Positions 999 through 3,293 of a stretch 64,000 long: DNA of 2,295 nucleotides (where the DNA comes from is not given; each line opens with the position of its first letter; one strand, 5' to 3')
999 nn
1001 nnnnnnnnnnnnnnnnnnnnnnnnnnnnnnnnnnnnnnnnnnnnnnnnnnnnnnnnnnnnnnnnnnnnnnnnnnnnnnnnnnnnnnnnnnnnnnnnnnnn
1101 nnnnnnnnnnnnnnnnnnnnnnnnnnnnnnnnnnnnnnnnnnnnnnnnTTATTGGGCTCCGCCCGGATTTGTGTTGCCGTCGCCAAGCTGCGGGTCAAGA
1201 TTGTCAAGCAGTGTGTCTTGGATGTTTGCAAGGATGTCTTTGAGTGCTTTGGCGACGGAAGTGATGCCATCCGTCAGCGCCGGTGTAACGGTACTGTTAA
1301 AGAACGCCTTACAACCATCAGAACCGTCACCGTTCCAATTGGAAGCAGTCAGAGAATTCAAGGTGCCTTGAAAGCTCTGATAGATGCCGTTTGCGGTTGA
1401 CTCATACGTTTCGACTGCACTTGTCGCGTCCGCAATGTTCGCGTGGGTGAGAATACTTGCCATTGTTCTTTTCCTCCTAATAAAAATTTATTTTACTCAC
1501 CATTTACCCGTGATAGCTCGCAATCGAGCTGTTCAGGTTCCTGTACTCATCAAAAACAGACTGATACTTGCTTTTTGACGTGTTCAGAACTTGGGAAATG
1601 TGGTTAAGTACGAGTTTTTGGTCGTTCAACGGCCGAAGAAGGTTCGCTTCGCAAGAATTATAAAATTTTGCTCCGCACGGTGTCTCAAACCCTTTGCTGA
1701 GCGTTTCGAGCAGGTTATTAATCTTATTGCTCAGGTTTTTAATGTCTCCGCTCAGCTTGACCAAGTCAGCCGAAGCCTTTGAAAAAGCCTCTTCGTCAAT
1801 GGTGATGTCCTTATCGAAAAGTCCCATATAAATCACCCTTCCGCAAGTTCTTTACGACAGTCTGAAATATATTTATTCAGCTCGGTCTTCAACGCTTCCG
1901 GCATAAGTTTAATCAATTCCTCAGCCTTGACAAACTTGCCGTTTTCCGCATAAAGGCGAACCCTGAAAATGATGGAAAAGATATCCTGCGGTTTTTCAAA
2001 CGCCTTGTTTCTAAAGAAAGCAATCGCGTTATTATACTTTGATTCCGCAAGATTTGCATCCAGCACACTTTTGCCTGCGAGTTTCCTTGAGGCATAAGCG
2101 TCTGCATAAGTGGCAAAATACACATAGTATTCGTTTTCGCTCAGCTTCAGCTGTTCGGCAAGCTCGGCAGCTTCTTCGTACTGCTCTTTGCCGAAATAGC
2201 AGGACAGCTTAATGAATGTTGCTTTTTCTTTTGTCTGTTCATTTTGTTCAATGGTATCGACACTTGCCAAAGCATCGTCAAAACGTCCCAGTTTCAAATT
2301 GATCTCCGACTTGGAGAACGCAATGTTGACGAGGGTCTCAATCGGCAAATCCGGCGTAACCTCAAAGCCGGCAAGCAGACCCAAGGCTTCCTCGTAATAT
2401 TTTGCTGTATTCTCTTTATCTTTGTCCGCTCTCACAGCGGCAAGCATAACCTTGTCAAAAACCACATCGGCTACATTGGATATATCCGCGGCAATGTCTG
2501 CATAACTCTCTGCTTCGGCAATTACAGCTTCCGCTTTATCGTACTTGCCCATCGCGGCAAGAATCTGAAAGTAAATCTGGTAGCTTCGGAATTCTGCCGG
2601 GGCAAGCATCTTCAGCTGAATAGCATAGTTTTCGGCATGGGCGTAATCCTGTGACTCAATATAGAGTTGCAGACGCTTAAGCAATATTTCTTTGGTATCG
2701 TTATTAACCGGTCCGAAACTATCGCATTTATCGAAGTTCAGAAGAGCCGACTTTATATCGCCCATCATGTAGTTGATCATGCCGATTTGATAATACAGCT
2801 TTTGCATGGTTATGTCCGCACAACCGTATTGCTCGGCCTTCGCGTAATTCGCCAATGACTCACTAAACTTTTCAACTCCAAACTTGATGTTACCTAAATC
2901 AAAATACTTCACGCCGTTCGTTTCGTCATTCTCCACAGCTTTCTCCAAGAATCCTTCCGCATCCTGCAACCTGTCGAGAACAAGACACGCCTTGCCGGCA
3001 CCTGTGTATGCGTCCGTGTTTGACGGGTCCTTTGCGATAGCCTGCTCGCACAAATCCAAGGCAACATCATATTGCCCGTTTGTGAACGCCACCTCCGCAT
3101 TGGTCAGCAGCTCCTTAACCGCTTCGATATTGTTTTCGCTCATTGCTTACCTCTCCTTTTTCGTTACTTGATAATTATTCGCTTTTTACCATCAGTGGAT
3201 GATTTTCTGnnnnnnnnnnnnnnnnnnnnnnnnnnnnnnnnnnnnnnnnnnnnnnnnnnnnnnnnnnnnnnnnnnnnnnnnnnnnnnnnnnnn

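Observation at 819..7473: Two-component-system-linked island of WXG100 proteins, a TPR protein and a glycine-zipper membrane protein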

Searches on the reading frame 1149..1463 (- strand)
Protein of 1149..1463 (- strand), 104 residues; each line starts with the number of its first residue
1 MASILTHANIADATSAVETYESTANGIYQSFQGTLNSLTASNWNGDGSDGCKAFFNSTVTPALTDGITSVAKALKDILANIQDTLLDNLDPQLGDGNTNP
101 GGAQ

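Call 3: search_protein_families(library=pfam, proteins=[window:1149-1463:-], max_evalue=1)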
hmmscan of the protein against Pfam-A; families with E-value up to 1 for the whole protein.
window:1149-1463:- (104 aa): 5 families
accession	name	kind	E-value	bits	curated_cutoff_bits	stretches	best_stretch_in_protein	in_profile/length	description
PF06013.18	WXG100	-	1.1e-05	26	27.3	1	6-62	5-59/86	Proteins of 100 residues with WXG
PF04740.18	LXG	-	0.00067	20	26.5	1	7-90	9-88/202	LXG domain of WXG superfamily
PF05186.18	Dpy-30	-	0.055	13.6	22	1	53-72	4-23/42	Dpy-30 motif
PF16502.10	DUF5059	-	0.093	11.9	25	1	14-72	277-333/619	Domain of unknown function (DUF5059)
PF19170.5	DUF5852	-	0.12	12.6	25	1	10-67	10-66/187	Family of unknown function (DUF5852)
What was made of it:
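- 1149..1463 (-): W104, a WXG100-family protein (WNG motif). Pfam 26.0 bits, LXG 7e-4 (call 3).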

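Call 6: search_protein_families(library=ncbifam, proteins=[window:1149-1463:-], max_evalue=1)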
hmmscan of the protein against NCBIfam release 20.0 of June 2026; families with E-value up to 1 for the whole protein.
window:1149-1463:- (104 aa): 2 families
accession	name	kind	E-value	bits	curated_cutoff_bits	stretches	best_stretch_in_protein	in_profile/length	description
TIGR03930.1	WXG100_ESAT6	subfamily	0.00051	20.2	44.85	1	6-65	5-62/90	WXG100 family type VII secretion target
NF041332.1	KDG_KDGal_kin_Halo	equivalog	0.097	12.1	440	1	24-74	102-152/320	bifunctional 2-dehydro-3-deoxygluconokinase/2-dehydro-3-deoxygalactonokinase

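Call 54: search_solved_structures(query=A5, max_evalue=1)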
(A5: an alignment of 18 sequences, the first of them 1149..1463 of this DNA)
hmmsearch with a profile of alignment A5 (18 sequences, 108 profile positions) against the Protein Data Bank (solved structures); distinct sequences matched with E-value up to 1: 2.
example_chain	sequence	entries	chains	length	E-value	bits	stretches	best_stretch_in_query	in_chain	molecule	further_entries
4lws_A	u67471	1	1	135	0.0055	20.2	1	5-57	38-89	Uncharacterized protein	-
3dqp_A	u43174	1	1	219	0.64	13.6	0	31-58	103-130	Oxidoreductase ylbE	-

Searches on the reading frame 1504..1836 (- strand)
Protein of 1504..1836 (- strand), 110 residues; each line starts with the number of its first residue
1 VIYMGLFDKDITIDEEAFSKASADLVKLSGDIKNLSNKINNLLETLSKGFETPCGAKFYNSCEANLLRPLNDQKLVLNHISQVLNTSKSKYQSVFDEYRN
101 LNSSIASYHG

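Call 3: search_protein_families(library=pfam, proteins=[window:1504-1836:-], max_evalue=1)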
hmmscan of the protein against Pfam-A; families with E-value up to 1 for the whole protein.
window:1504-1836:- (110 aa): 4 families
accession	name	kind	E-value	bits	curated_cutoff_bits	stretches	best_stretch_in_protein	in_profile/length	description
PF16499.11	Melibiase_2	-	0.0036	17.1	23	1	3-104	107-204/284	Alpha galactosidase A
PF06013.18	WXG100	-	0.06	14.1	27.3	1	11-93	2-83/86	Proteins of 100 residues with WXG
PF05218.19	DUF713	-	0.08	13.1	24.5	1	7-52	54-100/185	Protein of unknown function (DUF713)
PF09267.15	Dict-STAT-coil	-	0.11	13.4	22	1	64-106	16-59/114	Dictyostelium STAT, coiled coil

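Call 6: search_protein_families(library=ncbifam, proteins=[window:1504-1836:-], max_evalue=1)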
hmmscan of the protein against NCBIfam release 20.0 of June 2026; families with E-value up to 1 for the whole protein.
window:1504-1836:- (110 aa): 3 families
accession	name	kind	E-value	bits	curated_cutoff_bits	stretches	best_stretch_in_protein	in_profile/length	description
TIGR03930.1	WXG100_ESAT6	subfamily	0.0045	17.2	44.85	1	11-94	2-84/90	WXG100 family type VII secretion target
NF041847.1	transduc_aer2_vibrio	equivalog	0.048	11.9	1200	1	23-96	432-505/804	aerotaxis transducer Aer2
NF008505.0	PRK11415.1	equivalog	0.073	13.3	91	0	84-109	12-37/74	hypothetical protein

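Call 53: search_solved_structures(query=A4, max_evalue=1)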
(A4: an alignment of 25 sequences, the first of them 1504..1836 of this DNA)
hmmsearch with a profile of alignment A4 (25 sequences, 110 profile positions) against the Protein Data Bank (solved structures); distinct sequences matched with E-value up to 1: 33.
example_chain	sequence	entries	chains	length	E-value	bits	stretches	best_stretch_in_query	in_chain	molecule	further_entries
7mcd_A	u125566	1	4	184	0.0035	20.6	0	8-48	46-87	AI-designed TIM-barrel F15C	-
9r1o_A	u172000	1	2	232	0.0052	20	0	23-106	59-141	sc-apCC-6-DPH-NR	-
3fav_A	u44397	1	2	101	0.023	18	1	14-100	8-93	ESAT-6-like protein esxB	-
6j19_B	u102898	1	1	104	0.024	17.9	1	14-100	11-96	ESAT-6-like protein EsxB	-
1wa8_A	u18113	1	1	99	0.024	17.9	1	14-100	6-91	ESAT-6 LIKE PROTEIN ESXB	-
4psl_A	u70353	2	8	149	0.057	16.7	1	15-50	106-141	ssDNA binding protein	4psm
8x5o_A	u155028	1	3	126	0.069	16.4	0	20-87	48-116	spike protein S2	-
8uzp_M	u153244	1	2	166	0.16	15.2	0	17-45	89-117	stem_mimetic_01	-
4zry_B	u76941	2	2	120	0.17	15.2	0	24-103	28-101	Keratin, type II cytoskeletal 1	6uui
6tao_A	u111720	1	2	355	0.2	14.9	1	24-109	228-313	Non-hemolytic enterotoxin lytic component L1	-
6w08_A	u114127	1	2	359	0.21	14.9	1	24-109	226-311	Motility Associated Killing Factor E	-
9nze_A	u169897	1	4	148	0.21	14.9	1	8-88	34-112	De novo designed protein, EPIC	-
6jfv_B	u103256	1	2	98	0.28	14.5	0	16-50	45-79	Keratin, type II cytoskeletal 5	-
8tn1_A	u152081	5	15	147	0.3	14.4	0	14-48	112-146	De novo designed 4 helix bundles | De novo designed protein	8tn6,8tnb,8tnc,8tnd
9nzg_A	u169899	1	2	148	0.31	14.3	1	8-88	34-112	De novo designed protein, EPIC Q51N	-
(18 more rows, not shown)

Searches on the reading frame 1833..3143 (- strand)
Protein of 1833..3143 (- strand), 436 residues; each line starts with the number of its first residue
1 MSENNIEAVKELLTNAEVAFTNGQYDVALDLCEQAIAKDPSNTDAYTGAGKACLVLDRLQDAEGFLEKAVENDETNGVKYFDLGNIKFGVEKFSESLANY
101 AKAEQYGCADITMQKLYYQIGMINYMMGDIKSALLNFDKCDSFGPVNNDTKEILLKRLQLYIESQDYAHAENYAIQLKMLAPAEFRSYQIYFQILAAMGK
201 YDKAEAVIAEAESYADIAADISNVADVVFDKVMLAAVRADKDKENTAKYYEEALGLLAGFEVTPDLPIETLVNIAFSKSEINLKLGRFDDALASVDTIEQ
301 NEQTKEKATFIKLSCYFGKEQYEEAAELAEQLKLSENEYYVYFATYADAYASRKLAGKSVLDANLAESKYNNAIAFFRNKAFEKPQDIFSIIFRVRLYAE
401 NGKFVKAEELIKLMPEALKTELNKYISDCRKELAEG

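Call 3: search_protein_families(library=pfam, proteins=[window:1833-3143:-], max_evalue=1)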
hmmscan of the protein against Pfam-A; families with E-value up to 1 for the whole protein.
window:1833-3143:- (436 aa): 21 families
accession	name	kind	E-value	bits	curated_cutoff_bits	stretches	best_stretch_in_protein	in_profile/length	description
PF14559.12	TPR_19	-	2.9e-17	63.2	25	2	20-74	2-56/68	Tetratricopeptide repeat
PF13432.12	TPR_16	-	6.5e-13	49.3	32.7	2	14-75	2-63/65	Tetratricopeptide repeat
PF07719.23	TPR_2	-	9.7e-12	44.5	27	2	14-42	6-34/34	Tetratricopeptide repeat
PF13428.12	TPR_14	-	5.1e-11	42.6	23.5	1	16-51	8-43/44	Tetratricopeptide repeat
PF12895.13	ANAPC3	-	9.5e-10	39.1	27.2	2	12-69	26-82/82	Anaphase-promoting complex, cyclosome, subunit 3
PF13431.12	TPR_17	-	1.2e-08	35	24.4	1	31-63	1-33/34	Tetratricopeptide repeat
PF00515.34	TPR_1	-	2.1e-07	30.9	27.8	3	18-42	10-34/34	Tetratricopeptide repeat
PF13424.12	TPR_12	-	5.4e-07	30.2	30.1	1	14-74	8-76/77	Tetratricopeptide repeat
PF25064.1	ARM_TT21_5th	-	1.6e-05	25.6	27.8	0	160-215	10-65/117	TT21 fifth ARM repeats domain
PF13176.12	TPR_7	-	9.6e-05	22.6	27.9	1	17-42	6-34/36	Tetratricopeptide repeat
PF13371.12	TPR_9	-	0.0019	18.6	35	0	19-75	5-61/73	Tetratricopeptide repeat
PF13181.12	TPR_8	-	0.0047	17.4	25.7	0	115-140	2-27/34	Tetratricopeptide repeat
PF23914.1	TPR_CcmH_CycH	-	0.0083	16.4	42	0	17-104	58-148/158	Cytochrome c-type biogenesis protein H TPR domain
PF09477.16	Type_III_YscG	-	0.0092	16.5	32.1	1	288-346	22-80/116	Bacterial type III secretion system chaperone protein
PF13414.12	TPR_11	-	0.01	16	26.8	1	22-52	7-37/42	TPR repeat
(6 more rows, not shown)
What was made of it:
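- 1833..3143 (-): TPR436, a conserved TPR component of the cluster. TPR_19 2.9e-17 (call 3).
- Checked: TPR protein, 1833-3143: TPR_19 2.9e-17 (call 3).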

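Call 6: search_protein_families(library=ncbifam, proteins=[window:1833-3143:-], max_evalue=1)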
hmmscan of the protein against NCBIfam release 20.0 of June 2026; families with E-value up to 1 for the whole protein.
window:1833-3143:- (436 aa): 15 families
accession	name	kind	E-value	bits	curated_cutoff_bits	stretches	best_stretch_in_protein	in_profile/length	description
TIGR02917.1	PEP_TPR_lipo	equivalog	2.8e-10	38.8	312.2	2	16-103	336-423/899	XrtA/PEP-CTERM system TPR-repeat protein PrsT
NF040959.1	MamA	equivalog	4e-09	36.2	200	2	21-103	83-165/204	magnetosome protein MamA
NF053607.1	CHU_0125_OmpA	equivalog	8.2e-08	31.2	620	1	9-126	19-136/639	CHU_0125 family OmpA-like outer membrane integrity protein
TIGR00540.1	TPR_hemY_coli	hypoth_equivalog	1.3e-06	27.5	142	2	268-334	154-214/385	heme biosynthesis-associated TPR protein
TIGR02521.1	type_IV_pilW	equivalog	6.6e-06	25.8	154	1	20-205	42-223/234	type IV pilus biogenesis/stability protein PilW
TIGR00990.1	3a0801s09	subfamily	7.6e-06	24.8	757.25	1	22-141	344-460/615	mitochondrial import receptor subunit TOM70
NF047507.1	TPR_BatC_Lepto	exception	1.5e-05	24.6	175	2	84-144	31-88/214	TPR repeat-containing protein BatC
NF052415.1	T3SS_chap_SctY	equivalog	5.1e-05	23.7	70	1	19-70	50-104/106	type III secretion apparatus assembly chaperone SctY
TIGR00756.2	PPR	repeat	0.00055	19.9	20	1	396-416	8-28/35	pentatricopeptide repeat protein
TIGR04510.1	mod_pep_cyc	subfamily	0.00069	18.2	400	1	5-71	395-460/814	putative peptide modification system cyclase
NF042912.1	Amuc_1098_fam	equivalog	0.001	17.2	750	1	4-48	150-194/805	Amuc_1098 family type IV pilus outer membrane protein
NF038257.2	exopoly_VpsP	subfamily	0.0016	18.1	125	1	57-128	98-170/213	VpsP family polysaccharide biosynthesis protein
TIGR02508.1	type_III_yscG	equivalog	0.0061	16.8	97.15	1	288-341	22-75/116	YscG family type III secretion system chaperone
NF047481.1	lipo_LIC12587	subfamily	0.0075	15.7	200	1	274-381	60-157/213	LIC12587 family lipoprotein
NF033920.0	C39_PA2778_fam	equivalog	0.036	13.5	150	1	19-103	166-250/255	PA2778 family cysteine peptidase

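Call 20: list_cluster_members(proteins=[P0001, window:1833-3143:-, window:819-1127:-])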
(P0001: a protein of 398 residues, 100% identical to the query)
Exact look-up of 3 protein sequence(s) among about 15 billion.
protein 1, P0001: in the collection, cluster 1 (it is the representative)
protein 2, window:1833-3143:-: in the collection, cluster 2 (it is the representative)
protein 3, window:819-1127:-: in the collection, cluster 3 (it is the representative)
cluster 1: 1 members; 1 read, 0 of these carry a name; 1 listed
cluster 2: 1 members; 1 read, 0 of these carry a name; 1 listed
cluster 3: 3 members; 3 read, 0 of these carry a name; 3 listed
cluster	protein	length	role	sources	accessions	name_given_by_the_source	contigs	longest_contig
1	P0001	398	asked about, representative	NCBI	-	-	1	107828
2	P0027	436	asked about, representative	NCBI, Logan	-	-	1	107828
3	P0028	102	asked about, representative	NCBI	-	-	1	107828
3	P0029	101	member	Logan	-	-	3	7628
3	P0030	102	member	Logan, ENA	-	-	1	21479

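Call 71: search_solved_structures(query=window:1833-3143:-, max_evalue=0.01)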
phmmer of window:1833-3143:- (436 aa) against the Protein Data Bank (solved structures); distinct sequences matched with E-value up to 0.01: 40.
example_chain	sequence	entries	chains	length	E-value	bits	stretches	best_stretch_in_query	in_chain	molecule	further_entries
9qhb_A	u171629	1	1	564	1.5e-22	83.7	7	19-145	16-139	Engineered tetratricopeptide repeat protein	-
8bu0_A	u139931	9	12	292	1.7e-16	63.8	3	19-151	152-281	Consensus tetratricopeptide repeat protein | Crystal structure of an 8-repeat consensus TPR superhelix with Zinc. | Monomer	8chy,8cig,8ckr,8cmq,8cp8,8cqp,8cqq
9qhc_A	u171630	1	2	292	1.1e-12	51.2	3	20-153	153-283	Engineered tetratricopeptide repeat protein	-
6vfi_B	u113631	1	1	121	1.8e-08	37.3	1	16-87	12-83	O43_dn18B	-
6vfj_B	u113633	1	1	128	2.9e-08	36.6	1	16-105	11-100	I53_dn5B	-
8ump_A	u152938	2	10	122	9.7e-08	34.9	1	14-104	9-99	T33-ml35-redesigned-TPR-domain-fold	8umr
5hrz_A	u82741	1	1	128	1.3e-07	34.5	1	17-105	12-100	TPR domain protein 1na0C3_3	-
6v8e_A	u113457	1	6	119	2.5e-07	33.6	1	16-105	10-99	Designed protein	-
2fo7_A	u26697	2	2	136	2.9e-07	33.4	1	19-142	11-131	SYNTHETIC CONSENSUS TPR PROTEIN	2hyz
8ch0_A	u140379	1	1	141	3e-07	33.3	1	19-142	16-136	Consensus tetratricopeptide repeat protein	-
6vfh_A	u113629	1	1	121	4.1e-07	32.9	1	16-106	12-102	T33_dn10A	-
6vl6_A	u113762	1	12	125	4.1e-07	32.9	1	17-105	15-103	T33_dn2A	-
8ur5_A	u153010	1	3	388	4.1e-07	32.8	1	7-105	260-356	Trimer head HA,Hemagglutinin HA1 chain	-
1na0_A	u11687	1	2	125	5.2e-07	32.5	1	19-104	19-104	designed protein CTPR3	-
8ur7_A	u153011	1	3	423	6.4e-07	32.2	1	15-105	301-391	Trimer head HA,Hemagglutinin HA1 chain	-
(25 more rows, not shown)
